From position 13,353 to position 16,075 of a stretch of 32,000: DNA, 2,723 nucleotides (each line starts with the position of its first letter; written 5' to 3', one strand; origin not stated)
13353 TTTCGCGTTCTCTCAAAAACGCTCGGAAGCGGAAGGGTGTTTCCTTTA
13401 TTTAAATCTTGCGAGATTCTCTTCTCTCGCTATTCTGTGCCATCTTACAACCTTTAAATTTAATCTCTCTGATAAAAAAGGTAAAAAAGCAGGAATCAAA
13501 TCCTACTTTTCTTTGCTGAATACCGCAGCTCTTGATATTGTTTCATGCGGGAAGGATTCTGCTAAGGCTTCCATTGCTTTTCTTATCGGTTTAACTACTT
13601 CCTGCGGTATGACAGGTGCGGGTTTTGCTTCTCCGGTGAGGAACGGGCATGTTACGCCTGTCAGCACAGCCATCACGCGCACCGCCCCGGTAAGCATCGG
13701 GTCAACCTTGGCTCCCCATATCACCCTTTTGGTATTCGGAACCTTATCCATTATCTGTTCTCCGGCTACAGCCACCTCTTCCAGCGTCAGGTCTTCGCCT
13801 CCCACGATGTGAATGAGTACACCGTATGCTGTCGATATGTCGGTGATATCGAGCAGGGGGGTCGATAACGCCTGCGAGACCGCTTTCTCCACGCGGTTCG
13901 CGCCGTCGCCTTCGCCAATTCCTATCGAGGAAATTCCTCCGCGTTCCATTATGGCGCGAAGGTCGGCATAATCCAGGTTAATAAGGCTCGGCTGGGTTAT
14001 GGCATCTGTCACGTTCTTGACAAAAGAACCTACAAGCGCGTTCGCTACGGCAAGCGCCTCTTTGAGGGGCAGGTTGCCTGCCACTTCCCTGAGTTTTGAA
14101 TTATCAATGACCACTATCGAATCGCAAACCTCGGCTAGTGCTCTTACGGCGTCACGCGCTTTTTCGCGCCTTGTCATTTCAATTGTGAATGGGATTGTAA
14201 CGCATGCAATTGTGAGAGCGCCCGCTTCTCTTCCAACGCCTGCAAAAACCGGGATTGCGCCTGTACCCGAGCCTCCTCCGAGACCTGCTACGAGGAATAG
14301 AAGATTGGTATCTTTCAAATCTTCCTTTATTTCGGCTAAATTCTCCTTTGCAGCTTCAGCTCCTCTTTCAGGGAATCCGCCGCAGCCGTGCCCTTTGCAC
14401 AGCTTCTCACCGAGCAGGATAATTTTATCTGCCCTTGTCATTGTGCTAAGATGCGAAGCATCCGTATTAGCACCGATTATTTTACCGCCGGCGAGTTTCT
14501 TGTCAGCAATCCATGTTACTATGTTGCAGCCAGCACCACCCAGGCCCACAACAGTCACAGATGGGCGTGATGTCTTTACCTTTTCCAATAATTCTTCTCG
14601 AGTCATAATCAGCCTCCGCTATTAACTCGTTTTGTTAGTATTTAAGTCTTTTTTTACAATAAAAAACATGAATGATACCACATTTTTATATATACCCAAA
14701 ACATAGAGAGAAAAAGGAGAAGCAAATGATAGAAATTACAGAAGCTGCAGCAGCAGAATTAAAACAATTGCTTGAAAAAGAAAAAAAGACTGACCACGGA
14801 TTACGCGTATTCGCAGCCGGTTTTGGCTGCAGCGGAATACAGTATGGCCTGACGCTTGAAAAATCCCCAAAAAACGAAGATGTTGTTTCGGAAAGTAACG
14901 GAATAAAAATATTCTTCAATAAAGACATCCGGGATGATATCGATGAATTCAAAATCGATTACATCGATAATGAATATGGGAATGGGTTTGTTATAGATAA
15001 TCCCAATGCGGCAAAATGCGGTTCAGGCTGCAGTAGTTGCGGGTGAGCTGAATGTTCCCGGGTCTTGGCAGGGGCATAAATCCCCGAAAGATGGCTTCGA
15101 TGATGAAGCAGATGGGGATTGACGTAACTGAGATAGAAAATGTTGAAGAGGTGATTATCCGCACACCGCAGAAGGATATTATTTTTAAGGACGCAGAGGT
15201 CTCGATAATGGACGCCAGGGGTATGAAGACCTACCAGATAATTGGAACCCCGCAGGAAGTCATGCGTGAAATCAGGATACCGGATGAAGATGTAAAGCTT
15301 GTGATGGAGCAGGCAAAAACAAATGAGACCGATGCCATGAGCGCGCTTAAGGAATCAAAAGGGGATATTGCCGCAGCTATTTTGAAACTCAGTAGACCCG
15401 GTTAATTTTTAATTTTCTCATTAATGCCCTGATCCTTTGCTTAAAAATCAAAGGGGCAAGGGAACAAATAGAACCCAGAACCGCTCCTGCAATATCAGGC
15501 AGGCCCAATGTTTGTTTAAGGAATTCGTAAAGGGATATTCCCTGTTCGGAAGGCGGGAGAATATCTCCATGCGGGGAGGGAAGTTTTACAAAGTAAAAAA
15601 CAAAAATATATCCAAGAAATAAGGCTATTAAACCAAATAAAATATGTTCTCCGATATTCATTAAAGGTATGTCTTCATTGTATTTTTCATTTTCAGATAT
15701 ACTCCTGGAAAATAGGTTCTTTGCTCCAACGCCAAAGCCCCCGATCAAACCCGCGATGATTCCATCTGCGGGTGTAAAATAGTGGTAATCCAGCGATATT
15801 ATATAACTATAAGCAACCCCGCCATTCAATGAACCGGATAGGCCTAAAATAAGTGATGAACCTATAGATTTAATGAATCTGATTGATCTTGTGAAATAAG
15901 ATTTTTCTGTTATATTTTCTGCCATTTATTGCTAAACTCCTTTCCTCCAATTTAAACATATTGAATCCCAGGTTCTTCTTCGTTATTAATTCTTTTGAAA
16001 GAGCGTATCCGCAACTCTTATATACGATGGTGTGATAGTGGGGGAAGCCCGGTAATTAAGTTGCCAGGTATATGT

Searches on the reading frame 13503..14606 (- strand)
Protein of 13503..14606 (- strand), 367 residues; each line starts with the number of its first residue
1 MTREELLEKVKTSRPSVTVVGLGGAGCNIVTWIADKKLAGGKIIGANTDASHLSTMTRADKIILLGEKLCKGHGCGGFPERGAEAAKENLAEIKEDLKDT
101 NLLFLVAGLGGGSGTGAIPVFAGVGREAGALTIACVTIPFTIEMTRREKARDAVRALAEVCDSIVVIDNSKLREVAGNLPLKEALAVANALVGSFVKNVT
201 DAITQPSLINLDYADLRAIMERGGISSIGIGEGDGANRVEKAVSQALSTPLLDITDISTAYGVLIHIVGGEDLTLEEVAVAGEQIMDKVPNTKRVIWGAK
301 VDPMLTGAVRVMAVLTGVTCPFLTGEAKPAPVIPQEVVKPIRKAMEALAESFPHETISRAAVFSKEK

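Call 8: search_protein_families(library=pfam, proteins=[window:13506-14606:-])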
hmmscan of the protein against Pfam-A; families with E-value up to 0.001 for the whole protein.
window:13506-14606:- (367 aa): 2 families
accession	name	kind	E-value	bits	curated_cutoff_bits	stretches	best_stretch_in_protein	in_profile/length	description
PF00091.31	Tubulin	-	1.3e-34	120.6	33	1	17-176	2-189/190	Tubulin/FtsZ family, GTPase domain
PF12327.13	FtsZ_C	-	1.3e-27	96.4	27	1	224-318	1-94/95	FtsZ family, C-terminal domain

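Call 9: search_protein_families(library=ncbifam, proteins=[window:13506-14606:-])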
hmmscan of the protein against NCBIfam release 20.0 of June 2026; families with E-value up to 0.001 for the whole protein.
window:13506-14606:- (367 aa): 1 family
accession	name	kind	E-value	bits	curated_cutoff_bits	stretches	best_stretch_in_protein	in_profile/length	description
TIGR00065.1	ftsZ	equivalog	1.8e-95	320.3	295.2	1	8-324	10-330/353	cell division protein FtsZ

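Call 28: search_protein_representatives(protein=window:13506-14606:-)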
Query: 367 residues. Proteins with E-value up to 0.001 (for the whole library): 19347; up to 1e-10: 11879; up to 1e-30: 4320. The best 150 are listed.
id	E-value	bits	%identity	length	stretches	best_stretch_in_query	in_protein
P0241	4.8e-132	457.1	39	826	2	9-320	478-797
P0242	3.0e-120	418.3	64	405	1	8-326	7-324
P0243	2.4e-116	405.4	37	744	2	14-327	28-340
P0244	1.5e-102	360.1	39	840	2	15-334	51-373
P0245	8.0e-98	344.6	50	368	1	4-325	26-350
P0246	4.1e-95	335.6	47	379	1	6-346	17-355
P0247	7.4e-89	315.1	48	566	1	9-327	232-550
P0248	1.5e-85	304.2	45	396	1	15-326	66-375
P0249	2.2e-83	297.1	46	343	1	14-324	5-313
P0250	3.5e-80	286.5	43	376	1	14-333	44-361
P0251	7.4e-76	272.3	41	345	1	11-322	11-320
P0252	4.0e-73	263.3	48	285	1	65-329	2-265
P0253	5.8e-73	262.8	42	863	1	12-335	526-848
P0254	7.9e-73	262.4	42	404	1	5-332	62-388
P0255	6.7e-72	259.3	43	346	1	13-331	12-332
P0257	1.8e-71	257.9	42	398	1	5-331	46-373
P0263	3.3e-68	247.2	41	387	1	8-327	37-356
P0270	1.6e-66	241.6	40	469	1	5-320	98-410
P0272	2.8e-66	240.8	45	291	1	61-329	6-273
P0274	5.6e-66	239.8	40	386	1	13-334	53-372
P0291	3.8e-63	230.5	39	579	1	5-320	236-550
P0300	1.6e-62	228.5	38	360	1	2-322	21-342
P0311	1.5e-61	225.3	40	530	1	13-318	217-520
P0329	7.0e-61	223.1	43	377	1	2-325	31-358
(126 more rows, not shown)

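Call 32: list_cluster_members(proteins=[P0242, P0245, P0246, P0247, P0248, P0249, P0250, P0251, P0254, P0257])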
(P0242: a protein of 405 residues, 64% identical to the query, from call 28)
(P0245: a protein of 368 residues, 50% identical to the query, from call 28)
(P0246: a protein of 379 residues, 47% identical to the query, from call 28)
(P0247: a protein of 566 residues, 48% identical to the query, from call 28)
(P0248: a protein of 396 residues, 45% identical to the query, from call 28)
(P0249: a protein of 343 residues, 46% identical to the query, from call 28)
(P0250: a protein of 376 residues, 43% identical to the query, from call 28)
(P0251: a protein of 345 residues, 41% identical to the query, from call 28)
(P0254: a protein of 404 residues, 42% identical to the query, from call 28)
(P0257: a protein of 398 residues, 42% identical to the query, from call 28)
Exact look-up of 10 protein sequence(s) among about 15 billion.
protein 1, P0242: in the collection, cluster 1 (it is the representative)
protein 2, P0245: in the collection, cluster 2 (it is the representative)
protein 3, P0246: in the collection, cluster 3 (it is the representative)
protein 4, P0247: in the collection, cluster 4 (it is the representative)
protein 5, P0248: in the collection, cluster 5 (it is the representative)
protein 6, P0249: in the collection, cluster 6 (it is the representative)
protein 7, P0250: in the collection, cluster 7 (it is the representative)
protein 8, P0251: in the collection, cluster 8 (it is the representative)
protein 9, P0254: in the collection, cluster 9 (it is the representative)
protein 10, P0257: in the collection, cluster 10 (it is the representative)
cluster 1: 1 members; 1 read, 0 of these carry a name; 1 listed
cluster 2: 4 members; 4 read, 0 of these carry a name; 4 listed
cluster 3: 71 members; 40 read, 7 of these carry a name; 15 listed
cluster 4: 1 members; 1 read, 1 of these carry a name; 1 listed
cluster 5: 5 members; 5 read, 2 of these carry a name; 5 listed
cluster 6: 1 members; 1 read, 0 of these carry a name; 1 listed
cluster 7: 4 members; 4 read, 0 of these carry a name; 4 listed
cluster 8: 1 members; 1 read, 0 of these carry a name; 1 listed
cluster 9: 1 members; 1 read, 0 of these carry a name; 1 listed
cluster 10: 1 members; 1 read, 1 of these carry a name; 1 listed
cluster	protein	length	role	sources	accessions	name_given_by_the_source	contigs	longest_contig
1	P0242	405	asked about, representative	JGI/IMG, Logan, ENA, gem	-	-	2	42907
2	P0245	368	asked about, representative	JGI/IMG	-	-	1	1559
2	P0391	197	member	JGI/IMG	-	-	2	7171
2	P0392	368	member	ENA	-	-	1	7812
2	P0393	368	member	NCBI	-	-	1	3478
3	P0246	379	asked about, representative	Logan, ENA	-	-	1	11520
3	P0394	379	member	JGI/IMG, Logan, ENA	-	cell division protein FtsZ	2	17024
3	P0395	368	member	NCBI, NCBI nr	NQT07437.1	cell division protein FtsZ [Candidatus Bathyarchaeota archaeon]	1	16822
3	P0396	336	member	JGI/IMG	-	cell division protein FtsZ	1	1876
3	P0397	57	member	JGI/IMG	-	hypothetical protein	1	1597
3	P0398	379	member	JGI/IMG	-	cell division protein FtsZ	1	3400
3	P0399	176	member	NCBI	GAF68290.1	unnamed protein product, partial [marine sediment metagenome]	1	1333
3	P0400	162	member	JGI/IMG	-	cell division protein FtsZ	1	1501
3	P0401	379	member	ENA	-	-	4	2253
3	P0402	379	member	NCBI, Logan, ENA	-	-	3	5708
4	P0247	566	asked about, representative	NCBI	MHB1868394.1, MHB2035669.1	MAG: cell division protein FtsZ [Nitrososphaerales archaeon]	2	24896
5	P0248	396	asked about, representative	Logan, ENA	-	-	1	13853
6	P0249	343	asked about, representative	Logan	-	-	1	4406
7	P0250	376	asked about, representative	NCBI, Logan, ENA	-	-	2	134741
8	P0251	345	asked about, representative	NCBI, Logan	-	-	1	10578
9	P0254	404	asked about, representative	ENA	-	-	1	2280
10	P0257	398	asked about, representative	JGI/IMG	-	cell division protein FtsZ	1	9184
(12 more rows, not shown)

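Call 42: list_cluster_members(proteins=[P0263, P0300, P0253, P0291, P0329, P0274, P0311, P0272, P0270, P0255])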
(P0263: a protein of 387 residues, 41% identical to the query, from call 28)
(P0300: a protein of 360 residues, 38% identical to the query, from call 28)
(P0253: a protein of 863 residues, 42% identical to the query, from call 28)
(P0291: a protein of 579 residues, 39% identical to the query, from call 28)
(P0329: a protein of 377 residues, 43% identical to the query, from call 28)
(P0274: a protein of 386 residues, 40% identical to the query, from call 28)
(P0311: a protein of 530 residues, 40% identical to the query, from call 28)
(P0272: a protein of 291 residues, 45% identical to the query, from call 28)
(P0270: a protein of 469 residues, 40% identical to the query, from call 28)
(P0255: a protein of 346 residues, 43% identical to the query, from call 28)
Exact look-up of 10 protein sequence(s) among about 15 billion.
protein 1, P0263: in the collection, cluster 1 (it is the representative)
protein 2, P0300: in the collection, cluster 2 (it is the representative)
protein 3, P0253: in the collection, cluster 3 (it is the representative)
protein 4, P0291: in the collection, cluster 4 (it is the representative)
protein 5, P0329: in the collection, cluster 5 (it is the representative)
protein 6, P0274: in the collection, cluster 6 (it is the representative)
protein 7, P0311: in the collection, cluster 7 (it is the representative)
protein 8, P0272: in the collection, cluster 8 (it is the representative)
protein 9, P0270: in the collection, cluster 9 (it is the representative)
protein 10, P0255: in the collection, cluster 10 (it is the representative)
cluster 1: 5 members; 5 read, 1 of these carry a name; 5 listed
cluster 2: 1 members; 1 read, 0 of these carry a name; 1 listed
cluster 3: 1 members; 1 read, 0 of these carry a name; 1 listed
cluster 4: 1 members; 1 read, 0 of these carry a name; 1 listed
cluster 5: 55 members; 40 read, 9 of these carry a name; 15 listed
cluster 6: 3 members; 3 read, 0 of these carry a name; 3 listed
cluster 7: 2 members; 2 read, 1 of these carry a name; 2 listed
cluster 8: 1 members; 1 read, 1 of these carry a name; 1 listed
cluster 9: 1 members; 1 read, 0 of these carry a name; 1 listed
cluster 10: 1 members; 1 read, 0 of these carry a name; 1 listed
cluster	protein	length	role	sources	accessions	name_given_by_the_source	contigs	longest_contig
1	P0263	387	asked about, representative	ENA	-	-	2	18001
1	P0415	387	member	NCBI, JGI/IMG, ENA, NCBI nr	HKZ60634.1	MAG TPA: cell division protein FtsZ [Candidatus Thermoplasmatota archaeon] | cell division protein FtsZ [Candidatus Thermoplasmatota archaeon]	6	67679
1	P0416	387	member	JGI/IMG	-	-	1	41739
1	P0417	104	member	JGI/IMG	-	-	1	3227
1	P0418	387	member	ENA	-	-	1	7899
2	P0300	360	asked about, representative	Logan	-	-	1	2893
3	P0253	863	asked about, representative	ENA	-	-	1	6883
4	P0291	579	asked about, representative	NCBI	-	-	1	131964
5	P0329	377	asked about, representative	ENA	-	-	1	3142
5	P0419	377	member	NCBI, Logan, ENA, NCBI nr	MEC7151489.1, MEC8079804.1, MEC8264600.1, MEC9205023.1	MAG: cell division protein FtsZ [Candidatus Thermoplasmatota archaeon] | cell division protein FtsZ [Candidatus Thermoplasmatota archaeon]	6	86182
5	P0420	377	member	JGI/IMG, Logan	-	cell division protein FtsZ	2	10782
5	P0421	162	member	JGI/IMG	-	cell division protein FtsZ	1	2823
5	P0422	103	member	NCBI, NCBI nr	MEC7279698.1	MAG: cell division protein FtsZ, partial [Candidatus Thermoplasmatota archaeon] | cell division protein FtsZ [Candidatus Thermoplasmatota archaeon]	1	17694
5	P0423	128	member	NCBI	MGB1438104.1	MAG: cell division protein FtsZ, partial [Candidatus Poseidoniaceae archaeon]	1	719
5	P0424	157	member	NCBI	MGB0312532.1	MAG: cell division protein FtsZ, partial [Poseidonia sp.]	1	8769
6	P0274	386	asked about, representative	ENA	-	-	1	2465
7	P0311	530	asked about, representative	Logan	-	-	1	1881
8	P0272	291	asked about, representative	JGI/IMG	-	cell division protein FtsZ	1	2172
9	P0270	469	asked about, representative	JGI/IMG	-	-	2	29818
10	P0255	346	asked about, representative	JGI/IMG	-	-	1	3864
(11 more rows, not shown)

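Call 44: find_related_loci(query=window:13506-14606:-, collection=metagenome_contigs, flank=5000)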
Query window:13506-14606:- (367 aa) in metagenome_contigs; peptide patterns used: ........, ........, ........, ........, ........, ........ (x = any residue, [..] = any of these).
326 stretches matched a pattern; 83 encode a relative of the query (tblastn E <= 1e-3); the best 80 are kept; 80 distinct loci.
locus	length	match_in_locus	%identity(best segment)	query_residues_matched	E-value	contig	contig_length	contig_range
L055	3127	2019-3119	95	1-367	0e+0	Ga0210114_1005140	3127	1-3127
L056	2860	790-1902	89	1-367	0e+0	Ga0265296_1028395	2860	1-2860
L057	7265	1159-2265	85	1-367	0e+0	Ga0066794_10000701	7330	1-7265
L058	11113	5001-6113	85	1-367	0e+0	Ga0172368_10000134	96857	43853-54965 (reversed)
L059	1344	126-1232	86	1-367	0e+0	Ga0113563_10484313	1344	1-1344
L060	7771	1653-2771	85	1-367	0e+0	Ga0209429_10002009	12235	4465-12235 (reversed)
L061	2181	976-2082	85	1-367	0e+0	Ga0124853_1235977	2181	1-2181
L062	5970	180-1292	84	1-367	0e+0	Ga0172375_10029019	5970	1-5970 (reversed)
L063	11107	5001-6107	85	1-367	0e+0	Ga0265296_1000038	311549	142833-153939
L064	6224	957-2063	85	1-367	0e+0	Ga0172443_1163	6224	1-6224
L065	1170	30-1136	85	1-367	0e+0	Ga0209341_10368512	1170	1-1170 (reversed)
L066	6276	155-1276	84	1-367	0e+0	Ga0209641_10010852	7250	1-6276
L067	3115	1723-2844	84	1-367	0e+0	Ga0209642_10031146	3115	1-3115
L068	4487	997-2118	84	1-367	0e+0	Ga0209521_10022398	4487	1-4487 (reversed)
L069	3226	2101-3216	83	1-367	0e+0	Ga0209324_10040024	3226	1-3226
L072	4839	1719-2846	81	1-367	0e+0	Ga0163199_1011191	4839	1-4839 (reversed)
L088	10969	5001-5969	76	5-328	9e-158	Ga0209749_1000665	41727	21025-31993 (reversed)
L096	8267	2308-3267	76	5-325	1e-155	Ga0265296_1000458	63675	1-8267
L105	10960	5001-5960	75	5-325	1e-153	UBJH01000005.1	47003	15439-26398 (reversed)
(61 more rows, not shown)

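Call 48: search_protein_families(library=pfam, proteins=[L057:2290-3570:-, L088:3591-4916:+, L088:7077-10223:+, L105:6348-7124:+, L096:1523-2140:-, L096:1210-1518:+, L063:3020-4462:-, L072:659-1669:+, L058:7479-8648:-, L105:8870-9490:+], max_evalue=0.001)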
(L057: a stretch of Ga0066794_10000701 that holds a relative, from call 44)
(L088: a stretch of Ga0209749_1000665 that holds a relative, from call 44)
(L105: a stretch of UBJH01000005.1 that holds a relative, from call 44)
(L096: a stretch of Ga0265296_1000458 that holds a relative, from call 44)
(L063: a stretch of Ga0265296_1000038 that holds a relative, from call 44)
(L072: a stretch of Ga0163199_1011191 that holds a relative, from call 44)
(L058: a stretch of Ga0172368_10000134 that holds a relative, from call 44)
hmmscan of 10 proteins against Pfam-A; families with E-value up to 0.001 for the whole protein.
L057:2290-3570:- (426 aa): 1 family
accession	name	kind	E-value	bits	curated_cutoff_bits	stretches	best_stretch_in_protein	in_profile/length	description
PF01964.24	ThiC_Rad_SAM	-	1.4e-182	607.6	25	1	4-419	3-419/420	Radical SAM ThiC family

L088:3591-4916:+ (441 aa): 7 families
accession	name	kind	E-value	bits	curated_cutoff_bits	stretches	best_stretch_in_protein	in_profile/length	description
PF00448.28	SRP54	-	1.9e-70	237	22.7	1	98-290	2-196/196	SRP54-type protein, GTPase domain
PF02978.25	SRP_SPB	-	1.1e-31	109.5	27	1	319-421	1-90/91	Signal peptide binding domain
PF02881.24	SRP54_N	-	8.4e-19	68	22.4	1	6-83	1-75/75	SRP54-type protein, helical bundle domain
PF01656.29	CbiA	-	1.5e-06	28.6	25.4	1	107-259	9-98/125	CobQ/CobB/MinD/ParA nucleotide binding domain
PF13401.12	AAA_22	-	0.00016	22.4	27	1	99-210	7-114/130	AAA domain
PF06414.18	Zeta_toxin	-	0.00023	21.1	22.3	1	95-138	14-56/199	Zeta toxin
PF20720.3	nSTAND3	-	0.0009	19.4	27.2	0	99-131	19-51/155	Novel STAND NTPase 3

L088:7077-10223:+ (1048 aa): 7 families
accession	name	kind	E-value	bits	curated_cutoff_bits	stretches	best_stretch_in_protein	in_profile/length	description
PF00133.28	tRNA-synt_1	-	4.3e-134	447.8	22.7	1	17-630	2-411/414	tRNA synthetases class I (I, L, M and V)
PF08264.19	Anticodon_1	-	1.6e-36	125.8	25.1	1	679-831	1-146/148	Anticodon-binding domain of tRNA ligase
PF09334.17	tRNA-synt_1g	-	2.2e-22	79.8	20.1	2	520-638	247-372/391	tRNA synthetases class I (M)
PF19302.4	DUF5915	-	1.7e-14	54.3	27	1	851-1047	3-194/195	Domain of unknown function (DUF5915)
PF01406.26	tRNA-synt_1e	-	3.3e-07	30.4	27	1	568-624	229-284/301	tRNA synthetases class I (C) catalytic domain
PF01921.24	tRNA-synt_1f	-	5.6e-05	22.7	27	1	581-637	270-325/360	tRNA synthetases class I (K)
PF00302.23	CAT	-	0.00067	20.1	23.5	0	176-222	60-103/205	Chloramphenicol acetyltransferase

L105:6348-7124:+ (258 aa): 2 families
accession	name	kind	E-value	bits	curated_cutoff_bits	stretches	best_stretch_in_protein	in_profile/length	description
PF01887.21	SAM_HAT_N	-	6.6e-55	185.3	26.3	1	3-151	1-145/145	SAM hydroxide adenosyltransferase N-terminal domain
PF20257.3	SAM_HAT_C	-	2.2e-24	86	25.5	1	174-254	1-83/84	SAM hydroxide adenosyltransferase C-terminal domain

L096:1523-2140:- (205 aa): 3 families
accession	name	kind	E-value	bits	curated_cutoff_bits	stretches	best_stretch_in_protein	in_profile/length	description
PF00753.33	Lactamase_B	-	4.9e-34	118.4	22.7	1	11-183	4-196/196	Metallo-beta-lactamase superfamily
PF19583.5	ODP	-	2.2e-09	37.9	27.2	1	21-145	14-137/194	ODP family beta lactamase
PF12706.13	Lactamase_B_2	-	4.3e-05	23.6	27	1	22-88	3-73/200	Beta-lactamase superfamily domain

L096:1210-1518:+ (102 aa): 0 families

L063:3020-4462:- (480 aa): 4 families
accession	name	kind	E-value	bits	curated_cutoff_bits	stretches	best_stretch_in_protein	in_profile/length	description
PF02254.24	TrkA_N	-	4.6e-23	82.2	23.8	1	8-123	1-116/116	TrkA-N domain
PF01368.27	DHH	-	7.7e-13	49.3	28.1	1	163-306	2-125/125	DHH family, N-terminal domain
PF02272.25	DHHA1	-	1.5e-12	48.3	25.9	1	364-466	2-101/102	DHHA1 domain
PF03721.20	UDPG_MGDP_dh_N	-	2e-05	24.7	27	1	9-144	4-141/187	UDP-glucose/GDP-mannose dehydrogenase family, NAD binding domain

L072:659-1669:+ (336 aa): 2 families
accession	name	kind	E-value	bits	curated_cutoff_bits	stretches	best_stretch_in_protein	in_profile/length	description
PF12706.13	Lactamase_B_2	-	3.3e-24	86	27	1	120-300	2-200/200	Beta-lactamase superfamily domain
PF13483.12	Lactamase_B_3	-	2.2e-06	28.2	24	1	112-299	10-160/160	Beta-lactamase superfamily domain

L058:7479-8648:- (389 aa): 11 families
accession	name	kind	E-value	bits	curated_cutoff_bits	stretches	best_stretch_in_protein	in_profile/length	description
PF01494.25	FAD_binding_3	-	2.6e-16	60.2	22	1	4-38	1-35/349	FAD binding domain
PF12831.13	FAD_oxidored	-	4.5e-11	43.1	27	1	6-147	1-143/416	FAD dependent oxidoreductase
PF05834.18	Lycopene_cycl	-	6.2e-09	35.8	23.4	1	6-322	1-316/380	Lycopene cyclase protein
PF03486.20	HI0933_like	-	1.6e-08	34.7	50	1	6-47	2-43/244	HI0933-like protein Rossmann domain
PF01266.30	DAO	-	1.5e-07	31.7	27.9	1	6-51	1-48/353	FAD dependent oxidoreductase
PF07992.20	Pyr_redox_2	-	2.5e-07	30.9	26.1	1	5-147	1-106/291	Pyridine nucleotide-disulphide oxidoreductase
PF01946.23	Thi4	-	1.8e-06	27.8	26.2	1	3-50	16-64/235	Thi4 family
PF13450.12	NAD_binding_8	-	3.3e-06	27.7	21.9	1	9-40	1-32/68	NAD(P)-binding Rossmann-like domain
PF00890.30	FAD_binding_2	-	1.5e-05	24.8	20.4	1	6-41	1-36/414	FAD binding domain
PF01134.28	GIDA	-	2.4e-05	24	22.1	1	6-47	1-42/391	Glucose inhibited division protein A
PF04820.20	Trp_halogenase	-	6.9e-05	22.3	21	0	6-34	1-33/458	Tryptophan halogenase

L105:8870-9490:+ (206 aa): 1 family
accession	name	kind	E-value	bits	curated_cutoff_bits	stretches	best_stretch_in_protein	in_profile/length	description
PF01917.21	Arch_flagellin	-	3.1e-32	112.6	29.5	1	31-184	2-156/162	Archaebacterial flagellin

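Call 70: find_encoding_contigs(protein=window:13503-14606:-, flank=5000, max_places=5)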
Protein window:13503-14606:- (367 aa): 5 contigs read that carry it; 1 place shown.
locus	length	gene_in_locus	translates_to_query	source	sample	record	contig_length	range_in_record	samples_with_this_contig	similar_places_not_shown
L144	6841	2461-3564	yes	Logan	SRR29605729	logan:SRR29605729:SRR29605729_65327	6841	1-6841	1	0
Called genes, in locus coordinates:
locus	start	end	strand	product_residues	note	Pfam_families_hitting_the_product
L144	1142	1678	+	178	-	-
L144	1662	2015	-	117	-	PF01849:NAC, PF19026:UBA_HYPK (weak)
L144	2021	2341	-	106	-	PF01521:Fe-S_biosyn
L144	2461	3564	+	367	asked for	PF00091:Tubulin, PF12327:FtsZ_C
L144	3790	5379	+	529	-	PF01645:Glu_synthase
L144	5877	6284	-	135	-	PF17393:DUF5402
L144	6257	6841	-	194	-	?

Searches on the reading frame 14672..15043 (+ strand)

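Call 9: search_protein_families(library=ncbifam, proteins=[window:14672-15043:+])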
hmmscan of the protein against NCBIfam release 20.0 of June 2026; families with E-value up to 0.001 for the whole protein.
window:14672-15043:+ (124 aa): 11 families
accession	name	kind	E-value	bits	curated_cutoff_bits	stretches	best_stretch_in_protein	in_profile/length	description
TIGR00049.1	TIGR00049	subfamily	2e-24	85.8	58.8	1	20-121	1-103/106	iron-sulfur cluster assembly accessory protein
NF010147.0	PRK13623.1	equivalog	1.7e-22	79.8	117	1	14-121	4-112/115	iron-sulfur cluster insertion protein ErpA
NF038090.1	IscA_HesB_Se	subfamily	9.4e-17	61.2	85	1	19-122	1-101/101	IscA/HesB family protein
TIGR01997.1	sufA_proteo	equivalog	1.1e-16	60.9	136.2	1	18-121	1-104/107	Fe-S cluster assembly scaffold SufA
NF007050.0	PRK09504.1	equivalog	9.1e-14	51.6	161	1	15-121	13-119/122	Fe-S cluster assembly scaffold SufA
TIGR02011.1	IscA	equivalog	1.7e-13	50.7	150.6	1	20-121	1-102/105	iron-sulfur cluster assembly protein IscA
NF007049.0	PRK09502.1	equivalog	8.4e-13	48.4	181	1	20-121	3-104/107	iron-sulfur cluster assembly protein IscA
TIGR01911.1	HesB_rel_seleno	subfamily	1.1e-07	32.4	66.35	1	20-109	4-92/92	HesB-like protein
TIGR03341.1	YhgI_GntY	equivalog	2.8e-07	30.5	269.35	1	20-113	1-95/190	Fe-S biogenesis protein NfuA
NF033940.1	ErpA_rel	equivalog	4.5e-06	26.8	65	1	20-89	4-75/95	ErpA-related iron-sulfur cluster insertion protein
NF008392.0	PRK11190.1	equivalog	6.1e-05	23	268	1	19-114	1-97/192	Fe-S biogenesis protein NfuA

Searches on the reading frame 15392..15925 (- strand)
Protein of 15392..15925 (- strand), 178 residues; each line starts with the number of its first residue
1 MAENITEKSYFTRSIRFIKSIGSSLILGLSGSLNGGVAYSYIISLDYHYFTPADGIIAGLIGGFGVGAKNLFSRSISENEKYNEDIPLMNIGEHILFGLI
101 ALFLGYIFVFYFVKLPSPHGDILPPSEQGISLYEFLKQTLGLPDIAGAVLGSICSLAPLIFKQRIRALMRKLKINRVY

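Call 9: search_protein_families(library=ncbifam, proteins=[window:15392-15925:-])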
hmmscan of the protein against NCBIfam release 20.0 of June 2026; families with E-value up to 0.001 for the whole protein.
window:15392-15925:- (178 aa): 1 family
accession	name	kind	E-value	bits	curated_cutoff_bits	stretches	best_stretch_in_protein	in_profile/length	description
TIGR00890.1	2A0111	subfamily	0.00043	19.3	374.85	1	26-106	97-179/377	oxalate/formate antiport family MFS transporter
